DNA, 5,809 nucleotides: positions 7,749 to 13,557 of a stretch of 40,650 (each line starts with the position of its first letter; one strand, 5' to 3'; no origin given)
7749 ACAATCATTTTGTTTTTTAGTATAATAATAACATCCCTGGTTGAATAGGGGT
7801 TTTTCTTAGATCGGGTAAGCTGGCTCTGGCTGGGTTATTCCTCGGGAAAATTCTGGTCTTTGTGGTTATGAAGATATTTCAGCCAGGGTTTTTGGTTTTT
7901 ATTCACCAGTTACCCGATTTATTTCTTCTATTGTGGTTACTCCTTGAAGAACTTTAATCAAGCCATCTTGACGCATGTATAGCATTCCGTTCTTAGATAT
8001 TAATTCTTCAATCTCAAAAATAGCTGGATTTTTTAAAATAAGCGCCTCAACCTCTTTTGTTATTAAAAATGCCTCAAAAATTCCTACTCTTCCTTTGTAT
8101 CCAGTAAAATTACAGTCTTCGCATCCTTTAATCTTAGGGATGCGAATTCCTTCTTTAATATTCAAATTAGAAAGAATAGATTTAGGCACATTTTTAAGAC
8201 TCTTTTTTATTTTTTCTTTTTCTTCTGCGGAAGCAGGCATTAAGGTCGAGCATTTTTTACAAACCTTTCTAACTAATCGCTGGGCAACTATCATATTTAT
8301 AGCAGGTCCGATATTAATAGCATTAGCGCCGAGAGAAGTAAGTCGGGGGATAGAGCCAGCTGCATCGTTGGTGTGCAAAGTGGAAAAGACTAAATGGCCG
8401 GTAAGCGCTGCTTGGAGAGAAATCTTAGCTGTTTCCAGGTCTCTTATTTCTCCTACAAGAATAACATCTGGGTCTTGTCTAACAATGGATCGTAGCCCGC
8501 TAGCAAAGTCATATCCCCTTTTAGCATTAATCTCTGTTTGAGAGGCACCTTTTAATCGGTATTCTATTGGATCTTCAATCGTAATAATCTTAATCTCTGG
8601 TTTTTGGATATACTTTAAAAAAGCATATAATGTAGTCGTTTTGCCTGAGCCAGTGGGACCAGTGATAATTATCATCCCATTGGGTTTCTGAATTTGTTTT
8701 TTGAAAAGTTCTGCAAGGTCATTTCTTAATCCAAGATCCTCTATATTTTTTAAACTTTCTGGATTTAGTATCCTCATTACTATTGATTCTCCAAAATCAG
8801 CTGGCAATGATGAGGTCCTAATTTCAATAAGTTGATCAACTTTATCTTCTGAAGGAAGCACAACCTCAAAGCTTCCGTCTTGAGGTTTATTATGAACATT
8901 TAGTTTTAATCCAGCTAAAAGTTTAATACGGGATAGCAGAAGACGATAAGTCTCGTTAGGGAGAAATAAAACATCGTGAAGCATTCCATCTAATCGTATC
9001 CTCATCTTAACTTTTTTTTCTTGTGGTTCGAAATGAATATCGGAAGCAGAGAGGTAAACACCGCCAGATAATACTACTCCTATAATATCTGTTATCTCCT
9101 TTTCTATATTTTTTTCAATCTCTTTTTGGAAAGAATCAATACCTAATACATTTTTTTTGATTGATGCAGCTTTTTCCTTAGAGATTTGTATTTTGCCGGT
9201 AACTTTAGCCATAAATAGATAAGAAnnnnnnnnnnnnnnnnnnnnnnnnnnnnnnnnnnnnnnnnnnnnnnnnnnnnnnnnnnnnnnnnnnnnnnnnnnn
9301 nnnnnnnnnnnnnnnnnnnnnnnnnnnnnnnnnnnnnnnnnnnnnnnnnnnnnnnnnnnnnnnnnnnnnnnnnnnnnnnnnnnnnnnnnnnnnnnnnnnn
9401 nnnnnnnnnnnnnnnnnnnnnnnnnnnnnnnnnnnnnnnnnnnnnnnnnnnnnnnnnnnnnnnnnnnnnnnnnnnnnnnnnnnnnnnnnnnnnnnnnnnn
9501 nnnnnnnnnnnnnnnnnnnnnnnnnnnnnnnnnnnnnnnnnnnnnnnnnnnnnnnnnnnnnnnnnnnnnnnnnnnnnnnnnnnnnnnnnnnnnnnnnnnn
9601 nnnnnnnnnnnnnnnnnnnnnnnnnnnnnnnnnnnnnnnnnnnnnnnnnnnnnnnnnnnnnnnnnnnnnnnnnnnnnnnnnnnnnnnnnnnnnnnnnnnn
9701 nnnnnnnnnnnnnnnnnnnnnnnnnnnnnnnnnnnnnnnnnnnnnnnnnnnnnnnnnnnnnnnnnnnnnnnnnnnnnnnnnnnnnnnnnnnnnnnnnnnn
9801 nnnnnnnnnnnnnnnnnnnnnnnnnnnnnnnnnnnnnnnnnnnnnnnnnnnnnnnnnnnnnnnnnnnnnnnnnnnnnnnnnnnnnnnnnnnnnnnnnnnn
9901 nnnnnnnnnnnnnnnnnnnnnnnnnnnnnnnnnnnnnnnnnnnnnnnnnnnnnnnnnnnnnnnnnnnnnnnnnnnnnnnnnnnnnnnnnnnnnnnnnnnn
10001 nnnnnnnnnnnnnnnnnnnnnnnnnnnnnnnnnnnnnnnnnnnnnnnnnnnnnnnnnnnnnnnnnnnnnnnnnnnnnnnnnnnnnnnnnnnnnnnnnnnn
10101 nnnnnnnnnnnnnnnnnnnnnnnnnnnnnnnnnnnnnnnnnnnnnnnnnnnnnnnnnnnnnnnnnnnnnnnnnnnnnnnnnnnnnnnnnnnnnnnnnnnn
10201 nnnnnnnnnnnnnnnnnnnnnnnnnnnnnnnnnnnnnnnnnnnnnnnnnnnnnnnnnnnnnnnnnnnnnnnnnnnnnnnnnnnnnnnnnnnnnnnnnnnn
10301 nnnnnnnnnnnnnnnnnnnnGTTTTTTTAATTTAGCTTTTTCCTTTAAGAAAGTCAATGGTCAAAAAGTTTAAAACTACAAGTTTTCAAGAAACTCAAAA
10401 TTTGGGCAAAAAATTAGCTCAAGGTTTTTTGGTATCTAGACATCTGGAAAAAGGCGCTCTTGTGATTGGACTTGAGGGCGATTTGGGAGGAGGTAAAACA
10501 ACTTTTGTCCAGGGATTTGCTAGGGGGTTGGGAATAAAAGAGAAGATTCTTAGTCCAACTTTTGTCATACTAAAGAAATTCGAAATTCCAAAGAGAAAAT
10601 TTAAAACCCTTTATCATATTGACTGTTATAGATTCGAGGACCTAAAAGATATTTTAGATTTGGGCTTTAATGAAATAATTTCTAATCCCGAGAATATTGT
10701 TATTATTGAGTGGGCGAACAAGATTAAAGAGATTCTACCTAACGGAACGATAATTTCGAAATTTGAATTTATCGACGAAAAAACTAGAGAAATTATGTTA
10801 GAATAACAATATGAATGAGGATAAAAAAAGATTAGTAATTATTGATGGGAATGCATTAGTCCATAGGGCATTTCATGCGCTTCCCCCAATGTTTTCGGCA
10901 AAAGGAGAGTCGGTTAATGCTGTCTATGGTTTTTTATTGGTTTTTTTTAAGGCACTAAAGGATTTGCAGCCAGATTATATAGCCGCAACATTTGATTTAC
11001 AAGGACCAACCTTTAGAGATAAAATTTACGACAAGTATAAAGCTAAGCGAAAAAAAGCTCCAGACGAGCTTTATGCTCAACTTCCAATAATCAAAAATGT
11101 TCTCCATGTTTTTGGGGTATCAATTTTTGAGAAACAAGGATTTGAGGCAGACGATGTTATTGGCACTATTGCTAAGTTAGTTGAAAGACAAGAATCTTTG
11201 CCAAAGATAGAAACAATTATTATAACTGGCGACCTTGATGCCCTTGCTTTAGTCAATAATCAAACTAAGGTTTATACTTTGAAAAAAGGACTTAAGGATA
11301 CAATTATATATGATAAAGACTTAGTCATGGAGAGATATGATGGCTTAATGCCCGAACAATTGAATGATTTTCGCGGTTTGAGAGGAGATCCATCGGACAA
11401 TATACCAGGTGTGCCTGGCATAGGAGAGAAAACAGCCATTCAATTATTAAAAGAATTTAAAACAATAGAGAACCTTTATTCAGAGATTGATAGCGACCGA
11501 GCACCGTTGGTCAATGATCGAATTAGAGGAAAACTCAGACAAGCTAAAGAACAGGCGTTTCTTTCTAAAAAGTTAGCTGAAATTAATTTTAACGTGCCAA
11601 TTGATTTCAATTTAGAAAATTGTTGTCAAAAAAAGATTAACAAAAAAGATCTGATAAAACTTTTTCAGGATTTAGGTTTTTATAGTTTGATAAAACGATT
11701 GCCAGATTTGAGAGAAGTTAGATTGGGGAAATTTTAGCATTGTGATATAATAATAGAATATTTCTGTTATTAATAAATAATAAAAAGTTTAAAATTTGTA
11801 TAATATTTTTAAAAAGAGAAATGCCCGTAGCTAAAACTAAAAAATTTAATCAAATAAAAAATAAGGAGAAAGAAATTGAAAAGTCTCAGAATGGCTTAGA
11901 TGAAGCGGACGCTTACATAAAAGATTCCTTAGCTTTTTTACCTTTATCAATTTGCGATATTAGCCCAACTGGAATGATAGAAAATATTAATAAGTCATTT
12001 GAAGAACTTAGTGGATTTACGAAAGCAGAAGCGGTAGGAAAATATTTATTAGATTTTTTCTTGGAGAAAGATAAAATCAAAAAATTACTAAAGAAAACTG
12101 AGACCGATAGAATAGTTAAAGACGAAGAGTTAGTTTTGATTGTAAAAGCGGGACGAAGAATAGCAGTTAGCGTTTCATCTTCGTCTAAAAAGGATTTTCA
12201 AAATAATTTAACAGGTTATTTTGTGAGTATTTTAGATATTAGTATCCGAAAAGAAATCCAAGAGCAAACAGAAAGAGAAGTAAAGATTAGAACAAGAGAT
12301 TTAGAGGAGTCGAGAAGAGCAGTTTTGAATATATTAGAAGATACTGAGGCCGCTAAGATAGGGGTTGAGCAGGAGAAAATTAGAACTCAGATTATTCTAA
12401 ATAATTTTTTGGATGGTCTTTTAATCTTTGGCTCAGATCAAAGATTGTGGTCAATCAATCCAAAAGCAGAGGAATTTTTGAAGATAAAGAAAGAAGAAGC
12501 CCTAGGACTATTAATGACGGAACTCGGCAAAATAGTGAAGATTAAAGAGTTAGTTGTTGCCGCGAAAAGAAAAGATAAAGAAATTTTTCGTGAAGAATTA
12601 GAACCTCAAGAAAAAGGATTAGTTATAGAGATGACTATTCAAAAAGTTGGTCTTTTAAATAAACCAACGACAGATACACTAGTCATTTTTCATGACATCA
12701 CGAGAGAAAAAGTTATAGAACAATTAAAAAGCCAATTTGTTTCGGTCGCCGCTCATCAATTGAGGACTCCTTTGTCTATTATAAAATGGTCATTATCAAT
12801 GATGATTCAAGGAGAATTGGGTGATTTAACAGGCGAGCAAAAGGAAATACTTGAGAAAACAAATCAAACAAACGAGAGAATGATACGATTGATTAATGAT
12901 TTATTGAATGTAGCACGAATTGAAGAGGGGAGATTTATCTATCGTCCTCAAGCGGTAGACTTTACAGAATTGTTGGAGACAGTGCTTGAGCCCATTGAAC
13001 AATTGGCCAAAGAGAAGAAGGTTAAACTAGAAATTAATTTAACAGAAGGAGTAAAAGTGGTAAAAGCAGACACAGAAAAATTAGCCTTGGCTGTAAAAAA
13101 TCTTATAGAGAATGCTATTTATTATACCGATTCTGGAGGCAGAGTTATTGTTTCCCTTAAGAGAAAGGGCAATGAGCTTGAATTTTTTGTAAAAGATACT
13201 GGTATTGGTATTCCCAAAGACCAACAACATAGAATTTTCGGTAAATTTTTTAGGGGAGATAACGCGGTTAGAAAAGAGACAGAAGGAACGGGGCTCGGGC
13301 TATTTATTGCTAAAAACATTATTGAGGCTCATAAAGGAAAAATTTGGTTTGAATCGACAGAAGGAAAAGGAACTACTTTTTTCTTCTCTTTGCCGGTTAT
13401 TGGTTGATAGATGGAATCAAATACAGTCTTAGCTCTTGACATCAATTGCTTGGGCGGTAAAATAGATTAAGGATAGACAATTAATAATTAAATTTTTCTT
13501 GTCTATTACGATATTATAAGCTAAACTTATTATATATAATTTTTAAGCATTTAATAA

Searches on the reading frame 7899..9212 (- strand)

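Call 60: search_protein_families(library=pfam, proteins=[window:7899-9212:-], max_evalue=0.0001)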
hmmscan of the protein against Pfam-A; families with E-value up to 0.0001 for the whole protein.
window:7899-9212:- (437 aa): 2 families
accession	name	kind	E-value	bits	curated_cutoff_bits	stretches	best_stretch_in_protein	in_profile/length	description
PF00437.27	T2SSE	-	9.8e-115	383.6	24.9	1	42-433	10-370/370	Type II/IV secretion system protein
PF20720.3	nSTAND3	-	3.9e-05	23.8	27.2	1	174-217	13-56/155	Novel STAND NTPase 3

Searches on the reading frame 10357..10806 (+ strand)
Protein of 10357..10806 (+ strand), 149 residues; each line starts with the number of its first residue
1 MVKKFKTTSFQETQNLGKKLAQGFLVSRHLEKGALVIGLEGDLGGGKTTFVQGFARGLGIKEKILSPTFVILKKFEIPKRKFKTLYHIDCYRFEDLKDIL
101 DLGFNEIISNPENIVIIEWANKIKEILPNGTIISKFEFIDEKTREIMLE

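Call 61: search_protein_families(library=pfam, proteins=[window:10357-10806:+], max_evalue=0.0001)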
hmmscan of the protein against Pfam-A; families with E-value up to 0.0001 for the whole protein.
window:10357-10806:+ (149 aa): 1 family
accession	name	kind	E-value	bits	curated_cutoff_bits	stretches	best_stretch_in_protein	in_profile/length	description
PF02367.23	TsaE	-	1.2e-32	112.9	26.6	1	8-145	2-127/128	Threonylcarbamoyl adenosine biosynthesis protein TsaE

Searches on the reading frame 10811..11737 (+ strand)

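Call 60: search_protein_families(library=pfam, proteins=[window:10811-11737:+], max_evalue=0.0001)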
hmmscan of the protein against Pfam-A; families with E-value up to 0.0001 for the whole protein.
window:10811-11737:+ (308 aa): 2 families
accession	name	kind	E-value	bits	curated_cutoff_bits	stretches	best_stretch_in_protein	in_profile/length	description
PF02739.22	5_3_exonuc_N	-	1.5e-50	171.5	34.3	1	7-176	1-163/164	5'-3' exonuclease, N-terminal resolvase-like domain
PF01367.25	5_3_exonuc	-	2.6e-31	108.4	40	1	180-278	2-96/97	5'-3' exonuclease, C-terminal SAM fold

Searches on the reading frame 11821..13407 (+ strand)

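Call 61: search_protein_families(library=pfam, proteins=[window:11821-13407:+], max_evalue=0.0001)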
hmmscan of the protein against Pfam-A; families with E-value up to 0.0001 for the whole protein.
window:11821-13407:+ (528 aa): 7 families
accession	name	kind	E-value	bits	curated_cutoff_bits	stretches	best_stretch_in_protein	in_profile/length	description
PF02518.31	HATPase_c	-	7.6e-30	104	26.4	1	417-526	2-109/111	Histidine kinase-, DNA gyrase B-, and HSP90-like ATPase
PF00512.31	HisKA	-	6e-17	61.9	26.9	1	303-370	2-66/66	His Kinase A (phospho-acceptor) domain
PF13426.13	PAS_9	-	2.5e-13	50.6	27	1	47-141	7-102/103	PAS domain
PF00989.32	PAS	-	1.5e-09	38.3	22.6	1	43-140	13-113/113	PAS fold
PF08448.16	PAS_4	-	7.7e-07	29.8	23.1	0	42-144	6-109/110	PAS fold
PF13581.12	HATPase_c_2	-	6e-05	23.5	27.4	0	412-504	23-112/127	Histidine kinase-like ATPase domain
PF13188.13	PAS_8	-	6.9e-05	23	21.8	0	190-232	4-43/65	PAS domain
